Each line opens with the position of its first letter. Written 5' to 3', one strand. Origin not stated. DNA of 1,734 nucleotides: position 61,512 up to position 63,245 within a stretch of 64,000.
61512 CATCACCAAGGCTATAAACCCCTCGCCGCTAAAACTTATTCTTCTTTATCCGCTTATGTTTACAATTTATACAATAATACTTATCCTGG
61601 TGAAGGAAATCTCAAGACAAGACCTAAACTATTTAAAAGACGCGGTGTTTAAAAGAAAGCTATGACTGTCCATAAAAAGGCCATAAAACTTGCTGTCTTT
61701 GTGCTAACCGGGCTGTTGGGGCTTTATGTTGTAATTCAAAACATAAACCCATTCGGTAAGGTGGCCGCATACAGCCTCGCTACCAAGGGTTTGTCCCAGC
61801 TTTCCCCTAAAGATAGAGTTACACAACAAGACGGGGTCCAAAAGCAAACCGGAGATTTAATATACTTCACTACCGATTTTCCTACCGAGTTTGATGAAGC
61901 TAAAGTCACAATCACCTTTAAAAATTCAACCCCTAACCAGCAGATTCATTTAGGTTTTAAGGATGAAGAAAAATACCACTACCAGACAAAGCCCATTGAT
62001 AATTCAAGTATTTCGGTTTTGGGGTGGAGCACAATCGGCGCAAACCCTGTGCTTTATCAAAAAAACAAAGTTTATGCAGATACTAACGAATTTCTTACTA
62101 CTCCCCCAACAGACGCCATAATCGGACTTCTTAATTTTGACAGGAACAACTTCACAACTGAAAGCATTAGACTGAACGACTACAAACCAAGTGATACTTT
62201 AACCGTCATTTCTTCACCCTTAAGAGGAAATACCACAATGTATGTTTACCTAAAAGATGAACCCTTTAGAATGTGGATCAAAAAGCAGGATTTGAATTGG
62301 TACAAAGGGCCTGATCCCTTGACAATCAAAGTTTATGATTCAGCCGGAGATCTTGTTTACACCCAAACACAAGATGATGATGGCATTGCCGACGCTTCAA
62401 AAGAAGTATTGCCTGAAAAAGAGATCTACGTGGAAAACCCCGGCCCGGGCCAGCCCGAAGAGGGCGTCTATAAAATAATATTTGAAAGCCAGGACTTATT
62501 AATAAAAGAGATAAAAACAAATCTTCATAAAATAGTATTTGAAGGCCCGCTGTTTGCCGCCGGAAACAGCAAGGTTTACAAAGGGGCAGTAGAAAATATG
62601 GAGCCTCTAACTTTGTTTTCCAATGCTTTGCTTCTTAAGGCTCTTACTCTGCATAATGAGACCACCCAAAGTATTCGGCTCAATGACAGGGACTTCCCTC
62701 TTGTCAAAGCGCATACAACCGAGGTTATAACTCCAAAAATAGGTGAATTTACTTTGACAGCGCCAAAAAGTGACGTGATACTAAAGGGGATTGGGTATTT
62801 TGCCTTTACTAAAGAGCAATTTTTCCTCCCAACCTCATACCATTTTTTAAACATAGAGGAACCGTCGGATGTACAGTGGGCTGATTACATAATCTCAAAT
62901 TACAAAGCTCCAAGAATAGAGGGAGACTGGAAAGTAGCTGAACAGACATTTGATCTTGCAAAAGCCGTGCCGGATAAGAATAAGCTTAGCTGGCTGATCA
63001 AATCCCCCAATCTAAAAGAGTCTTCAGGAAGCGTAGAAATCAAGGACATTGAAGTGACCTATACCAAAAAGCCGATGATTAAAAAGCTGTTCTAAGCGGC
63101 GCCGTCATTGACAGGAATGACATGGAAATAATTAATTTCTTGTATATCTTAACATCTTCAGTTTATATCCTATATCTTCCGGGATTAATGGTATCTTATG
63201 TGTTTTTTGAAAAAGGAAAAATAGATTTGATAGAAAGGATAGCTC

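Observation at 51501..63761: tRNA-Pro-linked gene cluster encoding a lipid-linked, extracytoplasmic glycosylation system (candidate surface protein or envelope glycosylation island)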

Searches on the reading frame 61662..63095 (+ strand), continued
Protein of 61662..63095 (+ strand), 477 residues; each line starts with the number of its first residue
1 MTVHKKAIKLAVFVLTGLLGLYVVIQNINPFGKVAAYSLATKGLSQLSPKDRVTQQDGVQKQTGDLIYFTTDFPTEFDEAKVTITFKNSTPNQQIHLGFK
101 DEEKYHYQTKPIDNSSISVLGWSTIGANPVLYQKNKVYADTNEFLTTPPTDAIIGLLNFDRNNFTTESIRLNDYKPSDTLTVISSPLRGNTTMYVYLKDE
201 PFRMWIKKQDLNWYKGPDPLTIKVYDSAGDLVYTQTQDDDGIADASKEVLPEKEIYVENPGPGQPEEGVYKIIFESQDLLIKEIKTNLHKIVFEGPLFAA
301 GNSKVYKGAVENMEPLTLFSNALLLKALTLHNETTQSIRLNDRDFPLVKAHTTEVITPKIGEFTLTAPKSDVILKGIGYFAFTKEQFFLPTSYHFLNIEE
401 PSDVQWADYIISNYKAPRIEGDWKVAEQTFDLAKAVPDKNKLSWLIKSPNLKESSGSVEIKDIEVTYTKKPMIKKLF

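Call 58: search_protein_families(library=pfam, proteins=[L029:1147-1896:+, L029:2000-3160:+, L029:3160-4641:+, L029:4638-5270:+, L029:5318-5779:+, L029:5776-6396:+, L029:6514-7932:+, L029:7913-9616:+, L029:11217-14762:+, L029:14759-15103:+], max_evalue=0.001)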
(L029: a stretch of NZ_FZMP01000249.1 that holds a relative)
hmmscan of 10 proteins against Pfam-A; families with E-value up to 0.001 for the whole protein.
L029:1147-1896:+ (249 aa): 1 family
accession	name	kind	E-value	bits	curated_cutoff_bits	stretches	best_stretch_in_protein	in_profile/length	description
PF00535.33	Glycos_transf_2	-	3.6e-05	24.2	23.3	1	2-79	84-164/168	Glycosyl transferase family 2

L029:2000-3160:+ (386 aa): 6 families
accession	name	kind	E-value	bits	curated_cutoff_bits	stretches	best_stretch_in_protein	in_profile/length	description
PF00534.26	Glycos_transf_1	-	2.8e-24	86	26.4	1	200-342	2-140/172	Glycosyl transferases group 1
PF13692.12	Glyco_trans_1_4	-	9.1e-20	71.8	27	1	215-349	3-132/142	Glycosyl transferases group 1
PF13439.12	Glyco_transf_4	-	5.1e-12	46.6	28.5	1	18-192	5-169/170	Glycosyltransferase Family 4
PF13477.12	Glyco_trans_4_2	-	1.1e-06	29.3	23.4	1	18-147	10-130/139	Glycosyl transferase 4-like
PF13524.12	Glyco_trans_1_2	-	1.7e-06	28.4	25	1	240-348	10-104/144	Glycosyl transferase-like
PF13579.12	Glyco_trans_4_4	-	0.0006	20.6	29.7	1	83-188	66-158/158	Glycosyl transferase 4-like domain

L029:3160-4641:+ (493 aa): 0 families

L029:4638-5270:+ (210 aa): 3 families
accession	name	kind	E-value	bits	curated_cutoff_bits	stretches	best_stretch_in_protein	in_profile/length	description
PF13439.12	Glyco_transf_4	-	1.3e-20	74.5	28.5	1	17-187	3-169/170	Glycosyltransferase Family 4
PF13477.12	Glyco_trans_4_2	-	8.3e-07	29.7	23.4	1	20-151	11-136/139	Glycosyl transferase 4-like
PF13579.12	Glyco_trans_4_4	-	1.6e-05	25.7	29.7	1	17-183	2-158/158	Glycosyl transferase 4-like domain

L029:5318-5779:+ (153 aa): 4 families
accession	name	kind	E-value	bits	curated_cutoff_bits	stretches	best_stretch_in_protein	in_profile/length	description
PF00534.26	Glycos_transf_1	-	2.4e-34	118.8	26.4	1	3-127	46-171/172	Glycosyl transferases group 1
PF13692.12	Glyco_trans_1_4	-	3.8e-31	108.7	27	1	4-114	33-142/142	Glycosyl transferases group 1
PF20706.3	GT4-conflict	-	6.4e-06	25.8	26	1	42-93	274-325/385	Family 4 Glycosyltransferase in conflict systems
PF13524.12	Glyco_trans_1_2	-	2.2e-05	24.9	25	1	5-139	15-140/144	Glycosyl transferase-like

L029:5776-6396:+ (206 aa): 6 families
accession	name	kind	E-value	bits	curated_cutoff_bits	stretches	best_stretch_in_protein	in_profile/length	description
PF08241.18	Methyltransf_11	-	1.1e-17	64.9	21.2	1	30-117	1-95/95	Methyltransferase domain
PF13489.12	Methyltransf_23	-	3.7e-14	53.2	27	1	21-137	16-134/164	Methyltransferase domain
PF13847.12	Methyltransf_31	-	3.7e-12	46.6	27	1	25-122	3-114/145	Methyltransferase domain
PF13649.12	Methyltransf_25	-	3.9e-11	43.9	27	1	29-113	1-97/97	Methyltransferase domain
PF08242.18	Methyltransf_12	-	5e-08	34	30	1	30-115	1-98/98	Methyltransferase domain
PF07021.18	MetW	-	2.6e-06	27.6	21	1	15-136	4-126/193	Methionine biosynthesis protein MetW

L029:6514-7932:+ (472 aa): 3 families
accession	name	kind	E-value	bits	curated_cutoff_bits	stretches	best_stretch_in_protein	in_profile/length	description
PF01943.22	Polysacc_synt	-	3.3e-28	99.3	28.2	1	7-269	4-271/274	Polysaccharide biosynthesis protein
PF13440.11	Polysacc_synt_3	-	8.6e-20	71.6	23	1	29-318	2-291/293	Polysaccharide biosynthesis protein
PF03023.19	MurJ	-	8e-08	31.8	27.4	1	84-427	62-428/451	Lipid II flippase MurJ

L029:7913-9616:+ (567 aa): 0 families

L029:11217-14762:+ (1181 aa): 1 family
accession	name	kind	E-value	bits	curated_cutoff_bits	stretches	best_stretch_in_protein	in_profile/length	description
PF07752.16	S-layer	-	3.9e-15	56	30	2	624-778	78-230/259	S-layer protein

L029:14759-15103:+ (114 aa): 1 family
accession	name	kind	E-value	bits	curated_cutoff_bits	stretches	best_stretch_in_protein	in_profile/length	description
PF07760.16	DUF1616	-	1.2e-15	57.9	31.6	1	12-94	20-114/307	Protein of unknown function (DUF1616)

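Call 95: search_protein_representatives(alignment_id=A1)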
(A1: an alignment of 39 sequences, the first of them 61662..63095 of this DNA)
Query: 39 sequences, 483 profile positions. Proteins with E-value up to 0.001 (for the whole library): 1791; up to 1e-10: 1392; up to 1e-30: 850. The best 150 are listed.
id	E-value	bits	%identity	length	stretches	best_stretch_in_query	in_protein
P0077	3.2e-196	669.0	-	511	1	3-480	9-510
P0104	4.1e-193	658.7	-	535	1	4-481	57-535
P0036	6.9e-190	648.1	-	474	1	11-482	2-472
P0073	3.3e-188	642.6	-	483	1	5-481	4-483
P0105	4.6e-185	632.2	-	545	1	5-479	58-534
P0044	1.4e-184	630.6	-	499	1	6-479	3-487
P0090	2.3e-182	623.3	-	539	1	4-482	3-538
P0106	4.6e-181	619.0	-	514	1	7-481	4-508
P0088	8.1e-181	618.2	-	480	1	6-482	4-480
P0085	1.5e-180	617.3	-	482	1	3-480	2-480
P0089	7.4e-180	615.0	-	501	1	1-481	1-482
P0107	1.0e-178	611.3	-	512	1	4-482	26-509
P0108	2.4e-177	606.8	-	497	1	10-482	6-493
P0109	2.1e-174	597.0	-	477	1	1-482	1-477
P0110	5.4e-172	589.1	-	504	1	4-482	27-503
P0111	1.4e-171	587.8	-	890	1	5-482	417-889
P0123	2.8e-147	507.6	-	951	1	5-482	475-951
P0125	1.2e-143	495.6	-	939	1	1-481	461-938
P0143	4.7e-110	384.8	-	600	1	8-482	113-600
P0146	4.5e-106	371.7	-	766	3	185-481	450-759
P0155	9.5e-95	334.3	-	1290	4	192-481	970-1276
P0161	2.7e-91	323.0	-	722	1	5-482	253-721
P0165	1.1e-89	317.6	-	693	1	5-481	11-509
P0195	4.6e-84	299.1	-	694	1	9-482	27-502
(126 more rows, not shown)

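Call 96: search_protein_families(library=pfam, proteins=[P0111, P0123, P0125, P0161, P0143, P0155, P0146, P0165, P0195], max_evalue=0.001)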
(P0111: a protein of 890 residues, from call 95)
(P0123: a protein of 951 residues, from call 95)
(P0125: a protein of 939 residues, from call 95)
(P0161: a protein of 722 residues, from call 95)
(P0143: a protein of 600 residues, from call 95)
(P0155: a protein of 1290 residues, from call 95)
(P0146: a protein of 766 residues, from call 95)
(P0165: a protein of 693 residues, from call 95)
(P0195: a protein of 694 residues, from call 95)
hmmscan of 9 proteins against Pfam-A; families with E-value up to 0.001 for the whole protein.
P0111 (890 aa): 3 families
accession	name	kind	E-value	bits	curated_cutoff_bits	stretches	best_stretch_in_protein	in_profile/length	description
PF01943.22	Polysacc_synt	-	6.1e-26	91.9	28.2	1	9-271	4-272/274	Polysaccharide biosynthesis protein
PF13440.11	Polysacc_synt_3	-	3.3e-21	76.2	23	1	31-322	2-291/293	Polysaccharide biosynthesis protein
PF03023.19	MurJ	-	2.9e-07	29.9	27.4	1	80-438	56-428/451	Lipid II flippase MurJ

P0123 (951 aa): 4 families
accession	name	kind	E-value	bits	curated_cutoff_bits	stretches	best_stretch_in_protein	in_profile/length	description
PF01943.22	Polysacc_synt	-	1.4e-29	103.9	28.2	1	5-267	3-273/274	Polysaccharide biosynthesis protein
PF13440.11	Polysacc_synt_3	-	4.3e-26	92.3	23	1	29-317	3-291/293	Polysaccharide biosynthesis protein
PF03023.19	MurJ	-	1.3e-15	57.5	27.4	1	237-422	233-424/451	Lipid II flippase MurJ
PF01554.23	MatE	-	0.00021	21.5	24.9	1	238-361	30-155/161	MatE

P0125 (939 aa): 4 families
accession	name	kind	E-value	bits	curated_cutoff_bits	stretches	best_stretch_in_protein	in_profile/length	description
PF01943.22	Polysacc_synt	-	8.8e-21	75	28.2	1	10-253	25-272/274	Polysaccharide biosynthesis protein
PF13440.11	Polysacc_synt_3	-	1.1e-20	74.5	23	1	11-305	2-292/293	Polysaccharide biosynthesis protein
PF03023.19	MurJ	-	1.2e-09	37.7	27.4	1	58-423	62-447/451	Lipid II flippase MurJ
PF01554.23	MatE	-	1.8e-07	31.5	24.9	1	226-352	31-159/161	MatE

P0161 (722 aa): 0 families

P0143 (600 aa): 0 families

P0155 (1290 aa): 1 family
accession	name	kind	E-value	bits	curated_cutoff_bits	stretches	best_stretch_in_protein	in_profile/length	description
PF18962.6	Por_Secre_tail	-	6.2e-05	23.6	27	0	1002-1062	18-67/75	Secretion system C-terminal sorting domain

P0146 (766 aa): 0 families

P0165 (693 aa): 1 family
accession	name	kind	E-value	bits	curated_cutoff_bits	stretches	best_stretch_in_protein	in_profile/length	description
PF13399.11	LytR_C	-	3.7e-05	25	22.2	1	587-676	3-84/86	LytR cell envelope-related transcriptional attenuator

P0195 (694 aa): 1 family
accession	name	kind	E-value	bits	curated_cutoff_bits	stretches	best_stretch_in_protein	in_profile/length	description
PF13399.11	LytR_C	-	1.7e-06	29.3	22.2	1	575-666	2-83/86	LytR cell envelope-related transcriptional attenuator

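Call 105: fold_search(model_id=the predicted structure, library=pdb)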
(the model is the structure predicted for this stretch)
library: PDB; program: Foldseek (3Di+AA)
matches with E <= 10: 1405; with E <= 0.001: 18
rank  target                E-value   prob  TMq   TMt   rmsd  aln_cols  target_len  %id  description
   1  7vrn_A                9.8e-06  0.80  0.14  0.16  23.2       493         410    8  Structure of infectious bursal disease virus Gt strain (released 2022-03-30)
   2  8h3u_A                6.4e-05  0.63  0.12  0.10  27.0       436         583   10  Inhibitor-bound EP, polyA model (released 2022-11-23)
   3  8ziy_A                8.9e-05  0.63  0.13  0.11  26.6       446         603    9  trypsinogen-EP-E574A (released 2025-05-21)
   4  6za2_A                1.2e-04  0.77  0.15  0.07  20.6       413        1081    7  Crystal structure of dimeric latent PorU from Porphyromonas gingivalis (released 2021-09-29)
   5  7vrp_F                1.2e-04  0.60  0.14  0.16  20.4       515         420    8  Structure of infectious bursal disease virus Gx strain (released 2022-03-30)
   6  6za2_B                1.4e-04  0.77  0.15  0.07  20.3       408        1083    8  Crystal structure of dimeric latent PorU from Porphyromonas gingivalis (released 2021-09-29)
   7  5x7o_A                1.9e-04  0.60  0.13  0.07  21.5       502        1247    8  Crystal structure of Paenibacillus sp. 598K alpha-1,6-glucosyltransferase (released 2017-07-26)
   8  8w7n                  1.9e-04  0.28  0.13  0.07  37.9       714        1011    8  Crystal structure of the in-cell Cry1Aa purified from Bacillus thuringiensis (released 2024-03-06)
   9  7vrp_J                2.4e-04  0.41  0.13  0.14  20.7       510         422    9  Structure of infectious bursal disease virus Gx strain (released 2022-03-30)
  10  7vrp_B                3.8e-04  0.63  0.16  0.17  20.6       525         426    8  Structure of infectious bursal disease virus Gx strain (released 2022-03-30)
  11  7vrp_A                4.0e-04  0.51  0.14  0.16  20.3       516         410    9  Structure of infectious bursal disease virus Gx strain (released 2022-03-30)
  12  9b8i                  4.2e-04  0.41  0.14  0.10  22.5       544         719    8  Cryo-EM structure of the E. coli cellulose synthase BcsB-BcsC fusion protein (released 2025-02-19)
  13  1wce_G                8.2e-04  0.23  0.12  0.13  22.8       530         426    7  Crystal structure of the T13 IBDV viral particle reveals a missing link in icosahedral viruses evolution (released 2005-04-06)
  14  1wce_E                8.2e-04  0.23  0.12  0.13  22.8       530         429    7  Crystal structure of the T13 IBDV viral particle reveals a missing link in icosahedral viruses evolution (released 2005-04-06)
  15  4xup_D                9.1e-04  0.57  0.13  0.19  24.6       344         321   10  Structure of the N-terminal CBM22-1-CBM22-2 tandem domain from Paenibacillus barcinonensis Xyn10C (released 2015-06-03)
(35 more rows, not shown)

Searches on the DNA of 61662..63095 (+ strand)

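Call 14: search_rna_families(source=L001, threshold=gathering)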
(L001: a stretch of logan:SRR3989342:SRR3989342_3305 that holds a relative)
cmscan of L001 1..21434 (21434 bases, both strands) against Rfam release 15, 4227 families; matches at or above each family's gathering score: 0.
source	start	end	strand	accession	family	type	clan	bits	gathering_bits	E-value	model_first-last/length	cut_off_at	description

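Call 18: search_rna_families(source=L001, start=12050, end=12500, threshold=evalue, max_evalue=1, show_alignments=1)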
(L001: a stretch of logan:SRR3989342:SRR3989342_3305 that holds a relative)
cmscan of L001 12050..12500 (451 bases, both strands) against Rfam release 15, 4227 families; matches with E-value up to 1: 0.
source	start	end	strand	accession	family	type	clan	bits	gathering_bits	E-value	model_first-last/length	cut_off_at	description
